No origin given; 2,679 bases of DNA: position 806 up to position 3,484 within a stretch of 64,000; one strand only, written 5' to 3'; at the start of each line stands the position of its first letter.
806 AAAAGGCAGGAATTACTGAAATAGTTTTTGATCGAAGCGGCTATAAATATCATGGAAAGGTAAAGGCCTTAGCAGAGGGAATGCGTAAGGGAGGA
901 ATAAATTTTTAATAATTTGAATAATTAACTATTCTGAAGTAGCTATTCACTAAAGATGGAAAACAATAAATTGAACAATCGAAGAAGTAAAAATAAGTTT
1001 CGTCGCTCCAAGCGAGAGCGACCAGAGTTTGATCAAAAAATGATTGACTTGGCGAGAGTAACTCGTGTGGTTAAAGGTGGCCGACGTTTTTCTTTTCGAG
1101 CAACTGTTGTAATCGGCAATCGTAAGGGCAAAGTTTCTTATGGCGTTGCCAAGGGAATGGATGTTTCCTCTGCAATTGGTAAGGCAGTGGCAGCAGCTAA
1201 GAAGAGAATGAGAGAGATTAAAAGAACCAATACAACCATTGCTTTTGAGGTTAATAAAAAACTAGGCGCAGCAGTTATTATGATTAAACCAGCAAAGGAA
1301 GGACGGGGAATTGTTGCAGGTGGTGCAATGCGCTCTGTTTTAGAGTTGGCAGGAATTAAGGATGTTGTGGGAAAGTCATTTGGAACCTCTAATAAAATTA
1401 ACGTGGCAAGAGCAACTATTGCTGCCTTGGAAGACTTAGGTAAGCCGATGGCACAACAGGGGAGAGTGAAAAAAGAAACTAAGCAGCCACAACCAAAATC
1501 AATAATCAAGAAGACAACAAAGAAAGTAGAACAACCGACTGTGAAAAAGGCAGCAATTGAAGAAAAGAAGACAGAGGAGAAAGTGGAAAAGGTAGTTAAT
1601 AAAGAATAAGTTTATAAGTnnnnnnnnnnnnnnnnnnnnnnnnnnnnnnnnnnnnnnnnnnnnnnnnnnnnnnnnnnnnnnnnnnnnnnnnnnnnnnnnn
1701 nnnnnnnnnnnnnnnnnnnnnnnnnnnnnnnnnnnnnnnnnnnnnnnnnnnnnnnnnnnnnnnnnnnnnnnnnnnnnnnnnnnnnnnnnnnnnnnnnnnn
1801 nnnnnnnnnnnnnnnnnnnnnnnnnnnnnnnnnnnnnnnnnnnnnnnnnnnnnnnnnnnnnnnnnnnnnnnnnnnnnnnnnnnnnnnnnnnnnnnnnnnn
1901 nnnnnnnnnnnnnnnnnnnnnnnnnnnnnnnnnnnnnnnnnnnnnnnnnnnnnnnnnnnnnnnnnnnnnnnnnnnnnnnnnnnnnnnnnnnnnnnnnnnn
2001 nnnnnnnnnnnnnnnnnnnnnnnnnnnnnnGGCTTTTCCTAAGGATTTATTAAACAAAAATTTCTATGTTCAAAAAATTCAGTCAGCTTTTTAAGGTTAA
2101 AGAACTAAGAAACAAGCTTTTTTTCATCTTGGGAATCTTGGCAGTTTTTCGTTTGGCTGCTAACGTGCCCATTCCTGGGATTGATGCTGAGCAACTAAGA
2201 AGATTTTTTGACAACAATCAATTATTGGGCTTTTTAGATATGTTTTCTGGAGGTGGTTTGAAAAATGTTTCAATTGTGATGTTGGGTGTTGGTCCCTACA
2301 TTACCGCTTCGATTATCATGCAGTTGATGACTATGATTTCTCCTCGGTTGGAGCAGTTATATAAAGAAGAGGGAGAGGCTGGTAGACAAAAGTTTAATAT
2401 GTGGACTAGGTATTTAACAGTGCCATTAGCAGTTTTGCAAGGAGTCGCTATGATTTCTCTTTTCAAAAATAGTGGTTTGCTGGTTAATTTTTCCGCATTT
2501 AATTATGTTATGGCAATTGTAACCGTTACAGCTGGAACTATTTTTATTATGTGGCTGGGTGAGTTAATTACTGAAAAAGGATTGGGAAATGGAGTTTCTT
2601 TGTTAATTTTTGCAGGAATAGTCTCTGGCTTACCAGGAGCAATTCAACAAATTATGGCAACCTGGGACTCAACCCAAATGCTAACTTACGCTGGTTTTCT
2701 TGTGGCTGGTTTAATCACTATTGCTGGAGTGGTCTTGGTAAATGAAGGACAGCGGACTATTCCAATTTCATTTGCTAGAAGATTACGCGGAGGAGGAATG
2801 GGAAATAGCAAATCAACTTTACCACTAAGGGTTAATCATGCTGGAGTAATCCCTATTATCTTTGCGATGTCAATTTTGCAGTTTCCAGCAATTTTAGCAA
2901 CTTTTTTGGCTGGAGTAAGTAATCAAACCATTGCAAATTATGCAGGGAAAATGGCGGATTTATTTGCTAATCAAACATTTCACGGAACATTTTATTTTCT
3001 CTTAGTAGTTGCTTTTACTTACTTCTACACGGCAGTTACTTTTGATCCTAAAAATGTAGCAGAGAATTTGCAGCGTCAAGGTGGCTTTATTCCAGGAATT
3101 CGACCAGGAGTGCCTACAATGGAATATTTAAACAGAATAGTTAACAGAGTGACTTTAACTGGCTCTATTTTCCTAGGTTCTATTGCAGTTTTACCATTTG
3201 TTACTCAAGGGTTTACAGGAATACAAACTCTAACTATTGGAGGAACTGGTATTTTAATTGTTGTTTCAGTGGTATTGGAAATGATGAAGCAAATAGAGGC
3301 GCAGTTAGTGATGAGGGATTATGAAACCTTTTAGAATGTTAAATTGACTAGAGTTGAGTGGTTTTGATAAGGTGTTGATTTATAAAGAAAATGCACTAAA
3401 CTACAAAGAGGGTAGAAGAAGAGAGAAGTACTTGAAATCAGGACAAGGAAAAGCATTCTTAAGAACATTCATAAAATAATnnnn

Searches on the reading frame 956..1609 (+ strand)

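Call 14: search_protein_families(library=pfam, proteins=[window:956-1609:+], max_evalue=0.0001)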
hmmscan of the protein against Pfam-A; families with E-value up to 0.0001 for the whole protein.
window:956-1609:+ (217 aa): 2 families
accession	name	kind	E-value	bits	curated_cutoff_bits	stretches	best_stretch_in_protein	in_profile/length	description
PF03719.21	Ribosomal_S5_C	-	1.4e-23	82.5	21.5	1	102-164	2-64/71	Ribosomal protein S5, C-terminal domain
PF00333.26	Ribosomal_S5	-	3e-20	72.4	27.1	1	25-89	1-65/65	Ribosomal protein S5, N-terminal domain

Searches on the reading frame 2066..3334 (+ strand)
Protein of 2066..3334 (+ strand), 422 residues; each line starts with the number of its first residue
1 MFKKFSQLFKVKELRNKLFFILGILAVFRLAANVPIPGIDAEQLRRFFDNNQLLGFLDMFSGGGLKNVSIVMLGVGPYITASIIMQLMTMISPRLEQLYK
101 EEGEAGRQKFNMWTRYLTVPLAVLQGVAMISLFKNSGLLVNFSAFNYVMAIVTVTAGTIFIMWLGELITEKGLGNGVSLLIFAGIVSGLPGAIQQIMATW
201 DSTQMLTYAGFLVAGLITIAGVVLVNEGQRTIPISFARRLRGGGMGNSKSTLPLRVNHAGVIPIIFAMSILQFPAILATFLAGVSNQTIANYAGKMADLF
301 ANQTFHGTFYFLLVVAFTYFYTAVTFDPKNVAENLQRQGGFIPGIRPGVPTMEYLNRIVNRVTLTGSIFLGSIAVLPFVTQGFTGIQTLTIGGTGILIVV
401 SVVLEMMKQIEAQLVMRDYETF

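Call 14: search_protein_families(library=pfam, proteins=[window:2066-3334:+], max_evalue=0.0001)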
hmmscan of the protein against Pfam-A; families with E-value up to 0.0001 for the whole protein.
window:2066-3334:+ (422 aa): 1 family
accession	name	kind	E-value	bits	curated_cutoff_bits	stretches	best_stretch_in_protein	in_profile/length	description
PF00344.25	SecY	-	9.2e-106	354.1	32.2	1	69-407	1-306/306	SecY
